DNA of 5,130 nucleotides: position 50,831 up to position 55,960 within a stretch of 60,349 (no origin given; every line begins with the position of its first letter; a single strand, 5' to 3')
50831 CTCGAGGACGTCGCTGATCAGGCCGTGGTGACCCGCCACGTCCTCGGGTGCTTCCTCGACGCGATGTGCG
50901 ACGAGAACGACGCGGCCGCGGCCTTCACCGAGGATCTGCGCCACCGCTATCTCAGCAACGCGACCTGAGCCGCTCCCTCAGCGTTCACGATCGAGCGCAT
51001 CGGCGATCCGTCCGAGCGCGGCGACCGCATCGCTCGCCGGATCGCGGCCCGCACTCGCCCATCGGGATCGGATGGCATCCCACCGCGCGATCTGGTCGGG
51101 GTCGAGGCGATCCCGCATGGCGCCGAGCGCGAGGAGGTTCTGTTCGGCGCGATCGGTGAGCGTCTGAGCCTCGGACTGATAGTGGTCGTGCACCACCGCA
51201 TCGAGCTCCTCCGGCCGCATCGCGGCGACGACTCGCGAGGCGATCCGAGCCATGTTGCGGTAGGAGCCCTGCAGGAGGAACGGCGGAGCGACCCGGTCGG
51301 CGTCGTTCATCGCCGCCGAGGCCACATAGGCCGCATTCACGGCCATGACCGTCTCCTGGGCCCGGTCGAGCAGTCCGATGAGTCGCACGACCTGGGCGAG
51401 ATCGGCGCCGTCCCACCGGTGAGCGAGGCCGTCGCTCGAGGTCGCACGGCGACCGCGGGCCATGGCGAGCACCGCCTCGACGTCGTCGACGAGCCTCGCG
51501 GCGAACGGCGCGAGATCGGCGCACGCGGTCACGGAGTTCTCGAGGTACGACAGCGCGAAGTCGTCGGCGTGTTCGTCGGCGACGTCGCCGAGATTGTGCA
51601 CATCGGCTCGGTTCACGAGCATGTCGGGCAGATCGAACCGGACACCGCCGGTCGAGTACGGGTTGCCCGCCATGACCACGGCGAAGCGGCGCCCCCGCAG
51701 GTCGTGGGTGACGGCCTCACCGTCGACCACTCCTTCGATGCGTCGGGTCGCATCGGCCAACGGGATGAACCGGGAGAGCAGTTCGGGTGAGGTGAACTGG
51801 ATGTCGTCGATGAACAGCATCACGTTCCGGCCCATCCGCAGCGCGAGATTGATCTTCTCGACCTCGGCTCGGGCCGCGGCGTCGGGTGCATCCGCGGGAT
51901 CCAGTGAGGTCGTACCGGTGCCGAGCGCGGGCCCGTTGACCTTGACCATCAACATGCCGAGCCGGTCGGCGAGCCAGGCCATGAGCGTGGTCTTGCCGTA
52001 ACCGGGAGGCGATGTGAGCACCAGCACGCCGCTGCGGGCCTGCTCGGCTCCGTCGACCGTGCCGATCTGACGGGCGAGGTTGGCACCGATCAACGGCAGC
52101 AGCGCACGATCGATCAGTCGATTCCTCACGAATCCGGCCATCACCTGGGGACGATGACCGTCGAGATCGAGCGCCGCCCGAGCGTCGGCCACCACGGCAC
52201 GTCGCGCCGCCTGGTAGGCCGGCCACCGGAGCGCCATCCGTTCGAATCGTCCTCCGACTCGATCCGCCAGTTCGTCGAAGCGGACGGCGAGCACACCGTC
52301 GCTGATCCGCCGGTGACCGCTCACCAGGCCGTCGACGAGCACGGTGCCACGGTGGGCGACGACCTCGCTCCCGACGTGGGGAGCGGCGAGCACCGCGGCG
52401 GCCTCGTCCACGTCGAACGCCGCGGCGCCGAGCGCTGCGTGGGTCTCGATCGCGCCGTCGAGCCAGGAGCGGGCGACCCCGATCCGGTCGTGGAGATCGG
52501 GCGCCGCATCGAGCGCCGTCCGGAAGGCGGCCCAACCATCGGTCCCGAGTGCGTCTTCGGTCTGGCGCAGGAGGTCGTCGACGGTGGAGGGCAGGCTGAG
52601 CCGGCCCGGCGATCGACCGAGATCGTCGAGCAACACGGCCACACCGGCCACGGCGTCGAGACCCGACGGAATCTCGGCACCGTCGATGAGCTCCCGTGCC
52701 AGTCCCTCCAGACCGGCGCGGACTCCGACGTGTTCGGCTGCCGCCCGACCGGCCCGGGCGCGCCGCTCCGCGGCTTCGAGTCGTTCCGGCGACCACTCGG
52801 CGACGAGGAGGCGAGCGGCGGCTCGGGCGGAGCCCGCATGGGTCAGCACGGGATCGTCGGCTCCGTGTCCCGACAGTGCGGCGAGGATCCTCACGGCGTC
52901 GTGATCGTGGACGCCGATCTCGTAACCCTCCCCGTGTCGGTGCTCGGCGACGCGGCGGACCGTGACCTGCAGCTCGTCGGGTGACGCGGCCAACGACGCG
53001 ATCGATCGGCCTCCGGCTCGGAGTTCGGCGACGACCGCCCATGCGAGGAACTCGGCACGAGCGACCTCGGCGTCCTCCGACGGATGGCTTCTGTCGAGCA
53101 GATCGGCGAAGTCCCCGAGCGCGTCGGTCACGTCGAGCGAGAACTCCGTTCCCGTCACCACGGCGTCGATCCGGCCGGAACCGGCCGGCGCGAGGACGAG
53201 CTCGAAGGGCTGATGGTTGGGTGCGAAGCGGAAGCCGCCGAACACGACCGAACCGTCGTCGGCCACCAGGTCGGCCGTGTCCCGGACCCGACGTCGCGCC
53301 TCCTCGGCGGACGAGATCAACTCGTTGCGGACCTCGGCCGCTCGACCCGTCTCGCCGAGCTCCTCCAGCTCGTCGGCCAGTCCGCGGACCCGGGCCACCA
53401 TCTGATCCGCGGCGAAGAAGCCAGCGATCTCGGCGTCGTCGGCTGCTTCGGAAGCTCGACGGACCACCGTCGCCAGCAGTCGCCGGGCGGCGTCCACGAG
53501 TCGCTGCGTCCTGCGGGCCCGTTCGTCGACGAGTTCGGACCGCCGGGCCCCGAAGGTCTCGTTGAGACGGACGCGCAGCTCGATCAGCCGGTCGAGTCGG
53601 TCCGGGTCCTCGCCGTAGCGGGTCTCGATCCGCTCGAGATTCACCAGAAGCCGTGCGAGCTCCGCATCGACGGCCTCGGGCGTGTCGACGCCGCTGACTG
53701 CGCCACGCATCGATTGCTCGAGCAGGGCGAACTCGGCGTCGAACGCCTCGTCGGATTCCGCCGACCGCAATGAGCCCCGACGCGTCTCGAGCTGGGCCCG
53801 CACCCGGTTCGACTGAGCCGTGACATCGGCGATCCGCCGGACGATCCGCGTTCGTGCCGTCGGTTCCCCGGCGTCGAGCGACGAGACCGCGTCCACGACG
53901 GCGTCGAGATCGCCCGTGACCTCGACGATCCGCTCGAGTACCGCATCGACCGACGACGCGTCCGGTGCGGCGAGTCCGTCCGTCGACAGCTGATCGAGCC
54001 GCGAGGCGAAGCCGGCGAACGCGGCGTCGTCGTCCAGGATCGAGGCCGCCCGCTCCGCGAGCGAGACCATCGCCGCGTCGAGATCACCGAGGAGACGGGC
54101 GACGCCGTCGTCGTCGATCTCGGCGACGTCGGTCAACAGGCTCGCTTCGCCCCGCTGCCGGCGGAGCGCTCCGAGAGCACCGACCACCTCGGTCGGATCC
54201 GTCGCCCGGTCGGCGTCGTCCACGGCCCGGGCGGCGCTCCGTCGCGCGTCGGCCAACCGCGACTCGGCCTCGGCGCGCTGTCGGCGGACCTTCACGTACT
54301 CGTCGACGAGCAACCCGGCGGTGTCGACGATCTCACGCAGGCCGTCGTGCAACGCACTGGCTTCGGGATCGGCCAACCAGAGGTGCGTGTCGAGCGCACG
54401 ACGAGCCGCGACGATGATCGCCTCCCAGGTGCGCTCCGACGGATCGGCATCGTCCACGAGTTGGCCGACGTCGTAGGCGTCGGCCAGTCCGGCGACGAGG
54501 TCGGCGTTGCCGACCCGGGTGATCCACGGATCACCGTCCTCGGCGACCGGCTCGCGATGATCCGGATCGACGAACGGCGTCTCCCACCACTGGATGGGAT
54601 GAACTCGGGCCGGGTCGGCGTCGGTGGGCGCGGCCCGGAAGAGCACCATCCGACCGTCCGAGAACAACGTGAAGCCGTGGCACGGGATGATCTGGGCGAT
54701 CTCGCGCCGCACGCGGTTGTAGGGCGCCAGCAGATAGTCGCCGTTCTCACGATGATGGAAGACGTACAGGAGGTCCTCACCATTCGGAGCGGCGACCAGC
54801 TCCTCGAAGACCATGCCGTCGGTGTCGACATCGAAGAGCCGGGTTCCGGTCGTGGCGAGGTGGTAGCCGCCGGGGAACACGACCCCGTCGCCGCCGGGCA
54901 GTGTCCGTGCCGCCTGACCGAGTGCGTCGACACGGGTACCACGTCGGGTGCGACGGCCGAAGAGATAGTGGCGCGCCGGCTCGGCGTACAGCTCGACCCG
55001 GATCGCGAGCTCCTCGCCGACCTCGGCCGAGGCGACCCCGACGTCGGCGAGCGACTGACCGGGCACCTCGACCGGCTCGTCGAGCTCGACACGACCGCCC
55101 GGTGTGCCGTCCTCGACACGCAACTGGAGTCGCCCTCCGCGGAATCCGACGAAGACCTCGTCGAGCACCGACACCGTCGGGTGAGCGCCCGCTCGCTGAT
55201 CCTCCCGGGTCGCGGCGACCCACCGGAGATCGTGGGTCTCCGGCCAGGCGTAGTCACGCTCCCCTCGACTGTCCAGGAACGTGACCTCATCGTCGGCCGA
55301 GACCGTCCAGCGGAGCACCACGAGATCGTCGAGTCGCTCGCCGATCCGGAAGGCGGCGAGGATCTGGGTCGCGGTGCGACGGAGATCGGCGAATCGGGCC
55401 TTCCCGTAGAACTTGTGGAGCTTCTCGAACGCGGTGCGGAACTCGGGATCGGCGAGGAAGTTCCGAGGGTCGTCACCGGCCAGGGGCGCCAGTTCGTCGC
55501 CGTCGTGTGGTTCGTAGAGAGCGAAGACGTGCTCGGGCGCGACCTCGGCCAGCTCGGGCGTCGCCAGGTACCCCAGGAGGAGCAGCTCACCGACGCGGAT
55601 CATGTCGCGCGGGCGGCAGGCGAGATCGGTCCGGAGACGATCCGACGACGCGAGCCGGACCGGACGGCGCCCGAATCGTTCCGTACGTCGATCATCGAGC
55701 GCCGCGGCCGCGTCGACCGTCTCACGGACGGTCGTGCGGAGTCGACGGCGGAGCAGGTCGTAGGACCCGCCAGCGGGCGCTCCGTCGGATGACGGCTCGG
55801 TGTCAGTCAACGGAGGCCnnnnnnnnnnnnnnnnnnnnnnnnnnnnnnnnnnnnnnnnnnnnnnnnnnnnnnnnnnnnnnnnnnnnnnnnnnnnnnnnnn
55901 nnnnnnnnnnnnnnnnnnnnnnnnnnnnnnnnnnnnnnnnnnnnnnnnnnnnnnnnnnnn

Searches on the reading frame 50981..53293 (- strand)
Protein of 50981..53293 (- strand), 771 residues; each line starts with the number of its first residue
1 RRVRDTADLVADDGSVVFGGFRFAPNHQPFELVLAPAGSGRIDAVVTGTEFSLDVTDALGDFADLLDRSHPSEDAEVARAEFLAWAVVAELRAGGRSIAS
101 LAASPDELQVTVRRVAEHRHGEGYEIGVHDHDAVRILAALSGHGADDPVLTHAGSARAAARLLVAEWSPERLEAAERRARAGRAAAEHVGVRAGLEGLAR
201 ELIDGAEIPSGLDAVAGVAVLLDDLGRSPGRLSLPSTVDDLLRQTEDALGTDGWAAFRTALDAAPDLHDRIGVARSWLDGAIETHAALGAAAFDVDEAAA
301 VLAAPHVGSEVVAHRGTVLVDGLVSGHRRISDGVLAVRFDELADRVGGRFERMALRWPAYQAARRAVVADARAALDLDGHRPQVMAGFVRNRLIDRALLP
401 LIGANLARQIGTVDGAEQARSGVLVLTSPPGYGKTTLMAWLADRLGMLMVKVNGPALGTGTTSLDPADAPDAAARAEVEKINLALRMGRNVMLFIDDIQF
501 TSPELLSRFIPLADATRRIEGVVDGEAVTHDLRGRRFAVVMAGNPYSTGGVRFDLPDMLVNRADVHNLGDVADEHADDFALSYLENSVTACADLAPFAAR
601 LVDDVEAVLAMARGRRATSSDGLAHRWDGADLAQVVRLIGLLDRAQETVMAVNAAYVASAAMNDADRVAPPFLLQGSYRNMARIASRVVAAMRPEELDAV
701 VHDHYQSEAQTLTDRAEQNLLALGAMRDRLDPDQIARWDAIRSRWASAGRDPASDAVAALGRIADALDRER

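Call 35: predict_structure(alignment_id=A3)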
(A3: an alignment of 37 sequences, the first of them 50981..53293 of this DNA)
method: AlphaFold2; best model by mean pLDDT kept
length: 771 residues; sequences in the alignment: 37
mean_pLDDT: 90.8   pTM: 0.80
mean pLDDT of the five models: 90.8, 90.6, 89.1, 88.8, 88.4
residues with pLDDT >= 90: 568; 70-90: 175; 50-70: 24; < 50: 4
segments of 3 or more residues with pLDDT < 50: 1-4
pLDDT, mean of each block of 10 residues (from residue 1): 56 88 93 88 94 94 88 94 96 89 94 94 92 96 83 94 95 94 91 93 92 93 89 95 96 97 95 97 92 96 96 93 96 95 93 93 95 94 83 88 93 73 88 88 96 95 97 97 97 95 95 93 95 95 81 85 89 86 90 91 92 92 91 96 95 89 83 90 95 95 94 89 93 96 81 65 78 51
secondary structure, 60 per line:
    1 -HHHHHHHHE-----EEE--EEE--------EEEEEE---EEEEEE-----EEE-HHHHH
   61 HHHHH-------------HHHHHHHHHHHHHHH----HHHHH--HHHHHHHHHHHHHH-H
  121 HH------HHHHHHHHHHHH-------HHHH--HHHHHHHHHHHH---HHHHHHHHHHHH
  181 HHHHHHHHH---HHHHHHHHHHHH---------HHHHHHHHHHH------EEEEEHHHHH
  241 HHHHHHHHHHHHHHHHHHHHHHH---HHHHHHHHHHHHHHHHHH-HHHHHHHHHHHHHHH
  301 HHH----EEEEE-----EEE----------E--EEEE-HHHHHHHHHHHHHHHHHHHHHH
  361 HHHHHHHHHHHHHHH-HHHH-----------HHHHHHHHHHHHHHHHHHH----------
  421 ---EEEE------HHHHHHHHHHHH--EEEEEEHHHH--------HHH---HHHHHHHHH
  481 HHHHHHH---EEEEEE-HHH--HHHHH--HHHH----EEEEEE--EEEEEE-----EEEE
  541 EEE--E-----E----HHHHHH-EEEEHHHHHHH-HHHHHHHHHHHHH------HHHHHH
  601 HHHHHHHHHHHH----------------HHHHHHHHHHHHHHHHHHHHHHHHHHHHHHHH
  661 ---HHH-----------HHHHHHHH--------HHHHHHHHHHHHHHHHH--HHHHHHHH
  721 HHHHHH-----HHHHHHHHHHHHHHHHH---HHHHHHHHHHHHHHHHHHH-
elements in order (helices of 4 or more, strands of 3 or more residues): H2-9 E16-18 E21-23 E32-37 E41-46 E52-54 H56-65 H79-93 H98-102 H105-118 H129-140 H148-151 H154-165 H169-189 H193-204 H214-224 E231-235 H236-263 H267-284 H286-303 E308-312 E318-320 E334-337 H339-375 H377-380 H392-410 E424-427 H434-445 E448-453 H454-457 H472-487 E491-496 H503-507 H510-513 E518-523 E526-531 E537-543 H557-562 E564-567 H568-574 H576-588 H595-612 H629-660 H678-685 H694-710 H713-726 H732-748 H752-770
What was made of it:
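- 51458..52120 (-): AAA+ core and lid (about aa 1231-1451). It carries Walker A GYGKTT (51986-52003), Walker B LFIDDIQ (51797-51817), sensor-1 AGNPYS (51653-51670) and a candidate Arg finger NRAD (51602-51613). AlphaFold2 model of aa 840-1610, mean pLDDT 90.8 (call 35).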

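Call 85: fold_search(model_id=the predicted structure, library=pdb)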
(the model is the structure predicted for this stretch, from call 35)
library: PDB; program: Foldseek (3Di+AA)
matches with E <= 10: 1125; with E <= 0.001: 207
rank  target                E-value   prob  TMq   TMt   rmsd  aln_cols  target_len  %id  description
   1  8efv_B                1.8e-06  1.00  0.18  0.36  12.2       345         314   19  Structure of single homo-hexameric Holliday junction ATP-dependent DNA helicase RuvB motor (released 2023-05-10)
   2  7x5b                  2.1e-06  1.00  0.18  0.38  11.8       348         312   16  Crystal structure of RuvB (released 2023-03-08)
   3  8efv_A                2.4e-06  1.00  0.17  0.36  12.5       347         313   20  Structure of single homo-hexameric Holliday junction ATP-dependent DNA helicase RuvB motor (released 2023-05-10)
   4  8efy_B                7.8e-06  1.00  0.17  0.36  12.5       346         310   18  Structure of double homo-hexameric AAA+ ATPase RuvB motors (released 2023-05-10)
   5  6l1q_A                1.1e-05  1.00  0.19  0.46  12.0       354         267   18  Crystal structure of AfCbbQ2, a MoxR AAA+-ATPase and CbbQO-type Rubisco activase from Acidithiobacillus ferrooxidans (released 2019-12-18)
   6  7x7p_M                1.3e-05  1.00  0.17  0.35  12.3       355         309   17  CryoEM structure of dsDNA-RuvB-RuvA domain3 complex (released 2023-03-15)
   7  9qh7_E                1.5e-05  1.00  0.24  0.65   6.8       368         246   16  NorQ in complex with NorD VWA domain steep staircase subset 1 from Paracoccus denitrificans (released 2026-03-25)
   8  7pbl_C                1.5e-05  1.00  0.17  0.37  11.3       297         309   19  RuvAB branch migration motor complexed to the Holliday junction - RuvB AAA+ state s1 [t2 dataset] (released 2022-09-14)
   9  1ixs_B                1.5e-05  1.00  0.18  0.37  11.7       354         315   16  Structure of RuvB complexed with RuvA domain III (released 2002-11-06)
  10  6blb                  1.7e-05  1.00  0.18  0.39  11.9       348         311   15  1.88 Angstrom Resolution Crystal Structure Holliday Junction ATP-dependent DNA Helicase (RuvB) from Pseudomonas aerugino (released 2017-11-22)
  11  9dx3_F                2.7e-05  1.00  0.18  0.37  12.1       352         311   17  EcRuvB 9-mer pre-assembly complex (released 2026-01-21)
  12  9qh9_C                2.9e-05  1.00  0.16  0.44  11.9       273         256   15  NorQ in complex with NorD VWA domain steep staircase subset 2 from Paracoccus denitrificans (released 2026-03-25)
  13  8efy_D                3.0e-05  1.00  0.18  0.38  10.0       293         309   19  Structure of double homo-hexameric AAA+ ATPase RuvB motors (released 2023-05-10)
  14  9dx3_B                3.0e-05  1.00  0.18  0.38  12.3       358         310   15  EcRuvB 9-mer pre-assembly complex (released 2026-01-21)
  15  7pbl_D                3.2e-05  1.00  0.17  0.36  10.9       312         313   18  RuvAB branch migration motor complexed to the Holliday junction - RuvB AAA+ state s1 [t2 dataset] (released 2022-09-14)
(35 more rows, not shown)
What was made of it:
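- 51458..52120 (-): Foldseek: RuvB E~2e-6, CbbQ 1e-5, NorQ best target TM-score 0.65 (call 85).
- On MoxR / AAA_5 clade of AAA+ ATPases: The best Foldseek target TM-score is NorQ at 0.65, but RuvB has the lowest E-values (call 85).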

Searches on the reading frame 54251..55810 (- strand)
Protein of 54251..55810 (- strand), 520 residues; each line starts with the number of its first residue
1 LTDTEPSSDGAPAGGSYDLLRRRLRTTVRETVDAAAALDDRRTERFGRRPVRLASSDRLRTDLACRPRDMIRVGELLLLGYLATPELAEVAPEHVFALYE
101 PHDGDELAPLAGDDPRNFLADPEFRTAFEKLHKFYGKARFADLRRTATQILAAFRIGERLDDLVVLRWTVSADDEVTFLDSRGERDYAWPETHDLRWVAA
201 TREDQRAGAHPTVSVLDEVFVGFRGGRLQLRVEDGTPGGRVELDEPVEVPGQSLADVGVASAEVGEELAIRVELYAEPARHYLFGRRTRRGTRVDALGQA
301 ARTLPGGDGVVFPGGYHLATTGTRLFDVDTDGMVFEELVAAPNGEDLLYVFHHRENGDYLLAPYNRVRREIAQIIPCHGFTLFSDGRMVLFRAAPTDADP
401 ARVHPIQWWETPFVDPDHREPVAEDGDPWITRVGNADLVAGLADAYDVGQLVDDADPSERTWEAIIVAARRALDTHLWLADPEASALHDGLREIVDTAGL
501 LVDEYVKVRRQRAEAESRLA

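Call 30: predict_structure(alignment_id=A2)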
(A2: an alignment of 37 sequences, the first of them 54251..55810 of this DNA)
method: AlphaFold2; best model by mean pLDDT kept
length: 520 residues; sequences in the alignment: 37
mean_pLDDT: 90.0   pTM: 0.87
mean pLDDT of the five models: 90.0, 89.9, 88.9, 88.6, 88.4
residues with pLDDT >= 90: 375; 70-90: 123; 50-70: 13; < 50: 9
segments of 3 or more residues with pLDDT < 50: 1-9
pLDDT, mean of each block of 10 residues (from residue 1): 37 76 94 96 87 95 93 95 80 94 90 94 96 90 94 93 96 95 92 91 89 92 92 80 91 87 93 94 88 91 91 92 90 93 92 92 93 95 94 91 96 81 77 92 92 83 91 95 96 97 92 92
secondary structure, 60 per line:
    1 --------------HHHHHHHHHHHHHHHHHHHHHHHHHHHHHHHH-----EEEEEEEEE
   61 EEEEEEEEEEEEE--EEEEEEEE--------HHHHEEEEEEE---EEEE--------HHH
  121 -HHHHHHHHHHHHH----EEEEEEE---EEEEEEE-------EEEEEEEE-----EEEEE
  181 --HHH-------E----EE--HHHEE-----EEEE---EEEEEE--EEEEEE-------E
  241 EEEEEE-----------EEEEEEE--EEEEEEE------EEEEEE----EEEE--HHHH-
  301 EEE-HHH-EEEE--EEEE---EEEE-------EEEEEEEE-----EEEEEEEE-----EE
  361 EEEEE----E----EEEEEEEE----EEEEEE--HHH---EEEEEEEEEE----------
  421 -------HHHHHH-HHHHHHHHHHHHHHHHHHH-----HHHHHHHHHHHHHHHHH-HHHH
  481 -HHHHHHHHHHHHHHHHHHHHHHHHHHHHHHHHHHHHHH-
elements in order: H15-46 E52-73 E76-83 H92-95 E96-102 E106-109 H122-134 E139-145 E149-155 E163-170 E176-180 E212-215 E219-224 E227-232 E240-246 E258-264 E267-273 E280-285 E290-293 H296-299 E301-303 E309-312 E315-318 E322-325 E333-340 E346-353 E359-365 E375-382 E387-392 E401-410 H428-433 H435-453 H459-475 H477-480 H482-519
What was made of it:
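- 54383..55714 (-): DUF3686 region (aa 33-476): a long N-terminal helix, a beta-propeller-like domain and a helical bundle. AlphaFold2 model of aa 1-520, mean pLDDT 90.0 (call 30).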

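Call 76: search_protein_representatives(protein=window:54251-55810:-)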
Query: 520 residues. Proteins with E-value up to 0.001 (for the whole library): 524; up to 1e-10: 324; up to 1e-30: 184. The best 150 are listed.
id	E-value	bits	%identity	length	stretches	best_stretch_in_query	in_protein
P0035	1.5e-171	588.1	55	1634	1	6-520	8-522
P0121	3.6e-117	408.7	44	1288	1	9-520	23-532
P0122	2.5e-116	405.9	43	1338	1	15-517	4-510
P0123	2.9e-114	399.1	44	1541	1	13-511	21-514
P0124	7.7e-112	391.1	40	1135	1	15-516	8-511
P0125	2.1e-110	386.3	41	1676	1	5-518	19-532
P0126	1.2e-109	383.9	41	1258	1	3-515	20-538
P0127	2.8e-109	382.6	39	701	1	8-514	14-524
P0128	5.1e-108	378.5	39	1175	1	2-517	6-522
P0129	4.9e-107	375.2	39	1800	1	12-516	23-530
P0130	1.1e-106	374.0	39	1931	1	3-517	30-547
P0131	2.0e-106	373.2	41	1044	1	5-519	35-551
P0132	4.9e-106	371.9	41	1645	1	8-519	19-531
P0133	5.4e-105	368.5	41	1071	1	11-519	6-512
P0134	9.8e-103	361.0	40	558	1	13-519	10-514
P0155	2.1e-89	317.1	35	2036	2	114-512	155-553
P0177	2.5e-81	290.4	38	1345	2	176-518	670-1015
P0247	5.2e-53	197.0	37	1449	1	10-511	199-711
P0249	1.0e-52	196.0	39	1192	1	137-419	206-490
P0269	5.2e-43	164.0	35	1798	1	232-519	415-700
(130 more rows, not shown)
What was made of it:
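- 50978..55810 (-): Third gene: a 1610-aa soluble ATPase (DUF3686 + DUF7902 + AAA+), annotated elsewhere as 'DNA repair ATPase'. 524 clusters at 50% identity match the N-terminal domain (call 76).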

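Call 78: search_protein_families(library=pfam, proteins=[P0177, P0247, P0269, P0249, P0155], max_evalue=0.001)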
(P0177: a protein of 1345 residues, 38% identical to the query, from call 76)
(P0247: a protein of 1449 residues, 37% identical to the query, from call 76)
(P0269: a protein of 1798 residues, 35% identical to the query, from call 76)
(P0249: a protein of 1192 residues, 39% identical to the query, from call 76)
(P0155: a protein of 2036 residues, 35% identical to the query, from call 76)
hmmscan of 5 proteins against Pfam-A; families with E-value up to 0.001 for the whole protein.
P0177 (1345 aa): 3 families
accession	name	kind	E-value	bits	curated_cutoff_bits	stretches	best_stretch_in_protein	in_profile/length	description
PF12458.13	DUF3686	-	4.9e-173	576.2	25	1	498-970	1-448/448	ATPase involved in DNA repair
PF25472.1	DUF7902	-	1.2e-25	89.9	26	1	1095-1179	1-85/85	Domain of unknown function (DUF7902)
PF25145.1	NfeD1b_N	-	3.4e-15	56.6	40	1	74-215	4-141/189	NfeD1b, N-terminal domain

P0247 (1449 aa): 1 family
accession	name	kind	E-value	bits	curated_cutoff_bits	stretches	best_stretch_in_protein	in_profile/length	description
PF12458.13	DUF3686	-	1.4e-116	390.1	25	1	219-670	1-447/448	ATPase involved in DNA repair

P0269 (1798 aa): 6 families
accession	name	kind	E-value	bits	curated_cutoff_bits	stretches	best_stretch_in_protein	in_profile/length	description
PF12458.13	DUF3686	-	4.5e-99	332.4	25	1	418-657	208-447/448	ATPase involved in DNA repair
PF25472.1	DUF7902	-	1.1e-24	86.9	26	1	779-862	1-84/85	Domain of unknown function (DUF7902)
PF07728.20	AAA_5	-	3e-06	27.7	22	1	1457-1584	2-127/139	AAA domain (dynein-related subfamily)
PF13401.12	AAA_22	-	4.5e-06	27.5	27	1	1455-1549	6-113/130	AAA domain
PF00004.35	AAA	-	1.2e-05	26.2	21.2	1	1458-1502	2-38/131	ATPase family associated with various cellular activities (AAA)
PF05496.18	RuvB_N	-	0.00019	21.7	27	0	1449-1491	28-70/159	Holliday junction DNA helicase RuvB P-loop domain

P0249 (1192 aa): 1 family
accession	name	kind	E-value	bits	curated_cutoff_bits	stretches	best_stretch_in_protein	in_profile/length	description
PF12458.13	DUF3686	-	3.5e-105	352.5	25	1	206-496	110-397/448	ATPase involved in DNA repair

P0155 (2036 aa): 4 families
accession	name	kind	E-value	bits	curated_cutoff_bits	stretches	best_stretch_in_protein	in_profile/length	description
PF12458.13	DUF3686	-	9.4e-193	641.2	25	1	42-518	2-448/448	ATPase involved in DNA repair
PF25472.1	DUF7902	-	1.8e-24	86.2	26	1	639-722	1-84/85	Domain of unknown function (DUF7902)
PF00004.35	AAA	-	2.1e-06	28.7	21.2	1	1506-1582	2-69/131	ATPase family associated with various cellular activities (AAA)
PF07728.20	AAA_5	-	1.8e-05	25.2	22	1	1505-1628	2-125/139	AAA domain (dynein-related subfamily)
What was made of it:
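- On MoxR / AAA_5 clade of AAA+ ATPases: Homologues P0269 (27.7) and P0155 (25.2) pass (call 78).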

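Call 79: find_encoding_contigs(protein=P0177, flank=8000, max_places=4)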
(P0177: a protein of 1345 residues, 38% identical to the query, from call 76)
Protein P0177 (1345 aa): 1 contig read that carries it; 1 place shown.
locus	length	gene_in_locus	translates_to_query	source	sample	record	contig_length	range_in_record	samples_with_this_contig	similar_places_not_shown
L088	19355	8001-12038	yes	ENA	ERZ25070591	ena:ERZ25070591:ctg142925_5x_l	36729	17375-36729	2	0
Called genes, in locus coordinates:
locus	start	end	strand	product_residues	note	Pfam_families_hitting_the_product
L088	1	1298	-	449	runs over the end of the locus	PF00815:Histidinol_dh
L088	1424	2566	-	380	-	PF02481:DNA_processg_A, PF17782:WHD_DprA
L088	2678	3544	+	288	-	-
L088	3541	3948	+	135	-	-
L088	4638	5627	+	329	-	PF01548:DEDD_Tnp_IS110, PF02371:Transposase_20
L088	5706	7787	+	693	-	-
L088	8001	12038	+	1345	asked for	PF25145:NfeD1b_N, PF12458:DUF3686, PF25472:DUF7902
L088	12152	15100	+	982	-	PF00004:AAA (weak), PF07728:AAA_5 (faint), PF13401:AAA_22 (faint)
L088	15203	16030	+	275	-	-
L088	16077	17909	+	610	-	PF00004:AAA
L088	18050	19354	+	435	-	?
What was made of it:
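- Tried and rejected: Apparent NfeD1b_N-DUF3686 fusion protein P0177 (calls 78, 79).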

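Call 81: search_protein_families(library=pfam, proteins=[L088:5706-7787:+, L088:2678-3544:+, L088:3541-3948:+, L088:15203-16030:+, L088:16077-17909:+], max_evalue=0.01)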
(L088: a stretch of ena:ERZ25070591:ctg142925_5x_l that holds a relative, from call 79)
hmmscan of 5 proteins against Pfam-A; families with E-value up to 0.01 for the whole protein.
L088:5706-7787:+ (693 aa): 0 families

L088:2678-3544:+ (288 aa): 0 families

L088:3541-3948:+ (135 aa): 0 families

L088:15203-16030:+ (275 aa): 2 families
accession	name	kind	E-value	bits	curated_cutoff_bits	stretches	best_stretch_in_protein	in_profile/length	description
PF13870.11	CCDC113_CCDC96_CC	-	0.004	17.3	31.6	1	112-173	42-103/177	CCDC113/CCDC96, coiled-coil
PF25450.1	Rab11-FIP3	-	0.0047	17.6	31.9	1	125-185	53-113/125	Rab11-FIP3-like domain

L088:16077-17909:+ (610 aa): 2 families
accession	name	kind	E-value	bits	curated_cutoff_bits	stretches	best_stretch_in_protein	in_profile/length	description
PF00004.35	AAA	-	1.5e-18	67.9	21.2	1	354-474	3-125/131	ATPase family associated with various cellular activities (AAA)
PF13401.12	AAA_22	-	0.0018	19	27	0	365-419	50-96/130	AAA domain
